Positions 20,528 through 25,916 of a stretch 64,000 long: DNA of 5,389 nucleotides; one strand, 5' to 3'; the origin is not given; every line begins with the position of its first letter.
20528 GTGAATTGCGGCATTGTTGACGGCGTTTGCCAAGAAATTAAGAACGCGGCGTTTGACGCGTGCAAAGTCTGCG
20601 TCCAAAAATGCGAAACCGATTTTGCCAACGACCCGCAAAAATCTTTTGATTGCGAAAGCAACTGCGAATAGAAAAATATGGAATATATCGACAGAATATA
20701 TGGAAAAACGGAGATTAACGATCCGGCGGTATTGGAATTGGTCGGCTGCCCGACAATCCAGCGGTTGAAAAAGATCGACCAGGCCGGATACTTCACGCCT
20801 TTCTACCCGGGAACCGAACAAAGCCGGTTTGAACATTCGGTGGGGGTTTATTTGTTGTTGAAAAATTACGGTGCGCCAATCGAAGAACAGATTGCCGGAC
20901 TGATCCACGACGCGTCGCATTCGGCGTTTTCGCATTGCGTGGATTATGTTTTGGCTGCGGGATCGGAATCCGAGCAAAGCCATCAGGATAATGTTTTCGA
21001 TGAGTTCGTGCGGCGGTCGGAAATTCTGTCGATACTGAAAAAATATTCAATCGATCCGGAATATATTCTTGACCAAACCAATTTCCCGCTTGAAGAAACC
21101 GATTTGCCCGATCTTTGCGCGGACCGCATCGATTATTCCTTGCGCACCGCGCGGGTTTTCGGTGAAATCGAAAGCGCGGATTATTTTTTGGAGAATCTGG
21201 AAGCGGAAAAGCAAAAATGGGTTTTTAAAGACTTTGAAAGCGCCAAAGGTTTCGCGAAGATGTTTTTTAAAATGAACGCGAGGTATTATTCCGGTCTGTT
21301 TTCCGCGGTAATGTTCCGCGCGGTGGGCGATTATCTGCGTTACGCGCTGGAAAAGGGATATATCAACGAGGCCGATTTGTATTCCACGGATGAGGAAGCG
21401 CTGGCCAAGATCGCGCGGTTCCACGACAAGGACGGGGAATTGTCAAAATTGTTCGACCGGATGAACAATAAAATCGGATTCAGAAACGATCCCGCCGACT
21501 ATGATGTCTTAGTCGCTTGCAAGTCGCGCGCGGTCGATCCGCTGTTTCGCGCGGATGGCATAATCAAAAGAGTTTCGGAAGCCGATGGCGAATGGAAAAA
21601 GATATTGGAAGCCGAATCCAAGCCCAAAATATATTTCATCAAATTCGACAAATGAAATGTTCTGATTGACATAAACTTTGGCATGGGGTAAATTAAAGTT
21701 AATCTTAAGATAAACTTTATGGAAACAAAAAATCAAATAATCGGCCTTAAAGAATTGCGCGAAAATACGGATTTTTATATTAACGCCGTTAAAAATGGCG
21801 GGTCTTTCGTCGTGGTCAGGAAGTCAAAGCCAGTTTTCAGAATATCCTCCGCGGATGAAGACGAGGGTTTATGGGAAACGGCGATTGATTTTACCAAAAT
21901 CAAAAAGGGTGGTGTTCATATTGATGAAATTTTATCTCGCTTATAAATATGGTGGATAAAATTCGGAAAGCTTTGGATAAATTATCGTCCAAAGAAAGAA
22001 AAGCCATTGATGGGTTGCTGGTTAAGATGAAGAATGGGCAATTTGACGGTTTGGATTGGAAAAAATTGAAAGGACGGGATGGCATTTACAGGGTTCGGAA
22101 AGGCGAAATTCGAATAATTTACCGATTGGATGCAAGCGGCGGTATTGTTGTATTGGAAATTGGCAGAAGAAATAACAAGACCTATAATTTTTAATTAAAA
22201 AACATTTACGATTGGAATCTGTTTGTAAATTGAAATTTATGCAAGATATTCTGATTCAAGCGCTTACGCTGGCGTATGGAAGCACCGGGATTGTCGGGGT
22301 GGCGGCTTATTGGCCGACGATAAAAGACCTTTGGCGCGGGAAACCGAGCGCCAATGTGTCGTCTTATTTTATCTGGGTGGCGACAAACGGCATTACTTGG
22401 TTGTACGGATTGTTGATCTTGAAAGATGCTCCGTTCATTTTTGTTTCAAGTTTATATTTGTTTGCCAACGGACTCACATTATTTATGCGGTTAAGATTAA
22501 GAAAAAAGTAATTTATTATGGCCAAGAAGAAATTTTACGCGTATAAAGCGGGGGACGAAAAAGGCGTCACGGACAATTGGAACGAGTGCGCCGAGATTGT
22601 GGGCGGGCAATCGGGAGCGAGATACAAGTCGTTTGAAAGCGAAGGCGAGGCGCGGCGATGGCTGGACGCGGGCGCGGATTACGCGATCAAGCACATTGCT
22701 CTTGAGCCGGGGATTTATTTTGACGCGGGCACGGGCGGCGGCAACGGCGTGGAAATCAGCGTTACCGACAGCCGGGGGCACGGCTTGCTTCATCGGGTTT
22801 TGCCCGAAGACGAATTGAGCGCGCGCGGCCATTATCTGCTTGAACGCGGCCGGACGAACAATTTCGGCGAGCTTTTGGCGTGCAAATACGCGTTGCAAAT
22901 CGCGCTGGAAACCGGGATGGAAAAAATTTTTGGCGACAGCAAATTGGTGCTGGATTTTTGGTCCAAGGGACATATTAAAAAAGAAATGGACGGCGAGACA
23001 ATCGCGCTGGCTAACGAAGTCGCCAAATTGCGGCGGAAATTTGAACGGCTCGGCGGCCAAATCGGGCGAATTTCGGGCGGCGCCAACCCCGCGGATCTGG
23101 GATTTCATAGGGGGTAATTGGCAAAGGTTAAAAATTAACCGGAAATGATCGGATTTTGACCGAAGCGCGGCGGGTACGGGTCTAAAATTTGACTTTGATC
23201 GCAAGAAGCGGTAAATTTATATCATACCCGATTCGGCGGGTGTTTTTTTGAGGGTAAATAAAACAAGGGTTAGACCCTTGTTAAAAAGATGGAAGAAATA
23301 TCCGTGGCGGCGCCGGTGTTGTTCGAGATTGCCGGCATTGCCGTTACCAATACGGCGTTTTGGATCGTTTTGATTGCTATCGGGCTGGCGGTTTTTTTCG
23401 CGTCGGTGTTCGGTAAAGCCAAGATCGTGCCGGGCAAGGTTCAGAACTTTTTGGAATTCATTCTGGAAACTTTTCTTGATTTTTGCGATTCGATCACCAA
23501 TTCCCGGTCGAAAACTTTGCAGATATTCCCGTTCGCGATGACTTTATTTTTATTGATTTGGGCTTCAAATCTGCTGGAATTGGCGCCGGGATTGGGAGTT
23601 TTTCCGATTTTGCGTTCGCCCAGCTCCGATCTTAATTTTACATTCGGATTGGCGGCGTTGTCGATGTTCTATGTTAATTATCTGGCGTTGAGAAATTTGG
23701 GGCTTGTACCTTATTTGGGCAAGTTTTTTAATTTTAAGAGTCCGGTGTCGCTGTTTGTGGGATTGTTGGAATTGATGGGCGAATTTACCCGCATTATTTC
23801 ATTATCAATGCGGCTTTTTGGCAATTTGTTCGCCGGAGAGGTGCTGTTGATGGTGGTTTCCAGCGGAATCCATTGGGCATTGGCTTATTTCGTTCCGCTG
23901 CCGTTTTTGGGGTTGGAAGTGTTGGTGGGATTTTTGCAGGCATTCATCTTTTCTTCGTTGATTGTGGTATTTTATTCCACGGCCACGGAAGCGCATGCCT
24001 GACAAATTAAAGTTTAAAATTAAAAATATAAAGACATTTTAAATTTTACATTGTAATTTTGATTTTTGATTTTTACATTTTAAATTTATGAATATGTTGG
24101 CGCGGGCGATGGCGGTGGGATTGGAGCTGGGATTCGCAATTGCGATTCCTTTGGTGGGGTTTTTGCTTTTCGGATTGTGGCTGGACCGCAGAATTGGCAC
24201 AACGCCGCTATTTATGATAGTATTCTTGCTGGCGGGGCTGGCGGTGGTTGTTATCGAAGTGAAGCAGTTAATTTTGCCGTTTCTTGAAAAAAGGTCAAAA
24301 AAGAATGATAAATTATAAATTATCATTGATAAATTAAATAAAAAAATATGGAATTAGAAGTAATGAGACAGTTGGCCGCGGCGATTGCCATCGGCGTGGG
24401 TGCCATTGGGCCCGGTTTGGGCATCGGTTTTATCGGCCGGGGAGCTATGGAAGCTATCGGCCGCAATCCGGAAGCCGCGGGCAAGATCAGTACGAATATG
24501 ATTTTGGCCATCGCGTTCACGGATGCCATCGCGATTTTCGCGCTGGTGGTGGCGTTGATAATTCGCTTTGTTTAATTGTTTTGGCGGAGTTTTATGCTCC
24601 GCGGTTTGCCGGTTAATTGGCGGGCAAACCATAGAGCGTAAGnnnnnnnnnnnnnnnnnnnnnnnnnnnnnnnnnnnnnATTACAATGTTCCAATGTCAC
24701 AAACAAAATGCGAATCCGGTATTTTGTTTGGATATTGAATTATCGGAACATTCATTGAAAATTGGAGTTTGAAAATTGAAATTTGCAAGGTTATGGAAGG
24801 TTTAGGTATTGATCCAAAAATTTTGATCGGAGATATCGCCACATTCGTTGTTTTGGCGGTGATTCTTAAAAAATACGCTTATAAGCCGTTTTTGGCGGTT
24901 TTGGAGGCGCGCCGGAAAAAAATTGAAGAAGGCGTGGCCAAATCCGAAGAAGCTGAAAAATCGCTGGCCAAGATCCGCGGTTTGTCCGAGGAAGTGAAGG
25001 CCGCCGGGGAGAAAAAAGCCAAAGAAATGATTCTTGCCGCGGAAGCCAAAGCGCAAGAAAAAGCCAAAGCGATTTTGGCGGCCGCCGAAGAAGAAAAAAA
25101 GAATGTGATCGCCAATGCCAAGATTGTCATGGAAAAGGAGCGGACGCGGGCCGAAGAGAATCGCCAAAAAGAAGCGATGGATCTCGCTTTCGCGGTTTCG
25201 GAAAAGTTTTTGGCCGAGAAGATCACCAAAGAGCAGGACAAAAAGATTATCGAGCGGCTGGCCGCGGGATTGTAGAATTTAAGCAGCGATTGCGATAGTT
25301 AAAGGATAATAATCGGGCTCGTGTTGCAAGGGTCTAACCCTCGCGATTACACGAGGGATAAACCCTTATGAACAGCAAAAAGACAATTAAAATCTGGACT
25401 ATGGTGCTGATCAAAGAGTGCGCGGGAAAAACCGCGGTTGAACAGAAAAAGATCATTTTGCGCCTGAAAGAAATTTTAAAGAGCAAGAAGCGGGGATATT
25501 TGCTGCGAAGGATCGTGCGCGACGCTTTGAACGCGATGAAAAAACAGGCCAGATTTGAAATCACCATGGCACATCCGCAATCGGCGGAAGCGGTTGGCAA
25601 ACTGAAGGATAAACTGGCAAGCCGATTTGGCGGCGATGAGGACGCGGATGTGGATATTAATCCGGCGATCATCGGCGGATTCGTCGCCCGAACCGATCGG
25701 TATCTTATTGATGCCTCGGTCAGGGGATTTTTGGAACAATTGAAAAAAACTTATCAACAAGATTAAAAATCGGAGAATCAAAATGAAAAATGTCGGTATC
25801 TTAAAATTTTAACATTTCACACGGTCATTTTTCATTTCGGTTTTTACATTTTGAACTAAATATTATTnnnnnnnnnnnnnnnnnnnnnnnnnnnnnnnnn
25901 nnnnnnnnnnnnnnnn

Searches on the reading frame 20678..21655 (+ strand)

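Call 71: search_protein_families(library=pfam, proteins=[window:20678-21655:+], max_evalue=0.001)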
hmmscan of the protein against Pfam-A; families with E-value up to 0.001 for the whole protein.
window:20678-21655:+ (325 aa): 1 family
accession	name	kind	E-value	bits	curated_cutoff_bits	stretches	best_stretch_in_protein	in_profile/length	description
PF01966.28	HD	-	7.3e-05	23.5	22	1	50-119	1-74/116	HD domain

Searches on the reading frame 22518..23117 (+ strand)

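Call 71: search_protein_families(library=pfam, proteins=[window:22518-23117:+], max_evalue=0.001)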
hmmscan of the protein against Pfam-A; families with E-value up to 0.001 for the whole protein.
window:22518-23117:+ (199 aa): 2 families
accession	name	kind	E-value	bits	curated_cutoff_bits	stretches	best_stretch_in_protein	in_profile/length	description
PF01693.22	Cauli_VI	-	3.7e-11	43.5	21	1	5-48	1-44/44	Ribonuclease H1 N-terminal domain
PF13456.12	RVT_3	-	0.00066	20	21.6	0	103-177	29-102/123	Reverse transcriptase-like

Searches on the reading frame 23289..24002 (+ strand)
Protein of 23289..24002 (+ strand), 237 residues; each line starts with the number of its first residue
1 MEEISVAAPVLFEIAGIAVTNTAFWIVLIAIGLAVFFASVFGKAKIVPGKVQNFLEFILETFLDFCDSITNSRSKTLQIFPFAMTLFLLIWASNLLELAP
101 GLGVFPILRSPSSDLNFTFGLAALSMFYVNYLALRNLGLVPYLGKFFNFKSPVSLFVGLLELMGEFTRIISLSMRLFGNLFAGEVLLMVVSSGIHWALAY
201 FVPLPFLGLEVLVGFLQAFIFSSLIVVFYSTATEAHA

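Call 71: search_protein_families(library=pfam, proteins=[window:23289-24002:+], max_evalue=0.001)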
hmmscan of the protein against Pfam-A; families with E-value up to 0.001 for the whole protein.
window:23289-24002:+ (237 aa): 1 family
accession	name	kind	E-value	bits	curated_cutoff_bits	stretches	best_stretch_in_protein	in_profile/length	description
PF00119.25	ATP-synt_A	-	3.9e-42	145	33.9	1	25-229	5-216/217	ATP synthase A chain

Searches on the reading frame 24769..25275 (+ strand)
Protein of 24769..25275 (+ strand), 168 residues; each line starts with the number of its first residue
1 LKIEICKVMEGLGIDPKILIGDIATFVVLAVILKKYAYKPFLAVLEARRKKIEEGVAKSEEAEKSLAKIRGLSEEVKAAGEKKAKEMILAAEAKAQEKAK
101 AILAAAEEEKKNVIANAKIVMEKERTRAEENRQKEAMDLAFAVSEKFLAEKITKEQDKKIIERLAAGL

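Call 72: search_protein_families(library=pfam, proteins=[window:24769-25275:+], max_evalue=0.001)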
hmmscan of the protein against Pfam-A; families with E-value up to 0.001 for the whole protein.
window:24769-25275:+ (168 aa): 1 family
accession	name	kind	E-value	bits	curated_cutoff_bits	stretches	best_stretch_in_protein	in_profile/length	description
PF00430.23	ATP-synt_B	-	4.8e-14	53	28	1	19-148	2-131/132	ATP synthase B/B' CF(0)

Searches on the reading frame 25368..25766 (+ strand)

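Call 72: search_protein_families(library=pfam, proteins=[window:25368-25766:+], max_evalue=0.001)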
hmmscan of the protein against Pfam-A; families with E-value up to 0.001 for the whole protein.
window:25368-25766:+ (132 aa): 1 family
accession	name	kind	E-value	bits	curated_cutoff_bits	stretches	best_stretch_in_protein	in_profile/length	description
PF00213.23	OSCP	-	4.2e-14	53.4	22.3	1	26-127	65-170/172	ATP synthase delta (OSCP) subunit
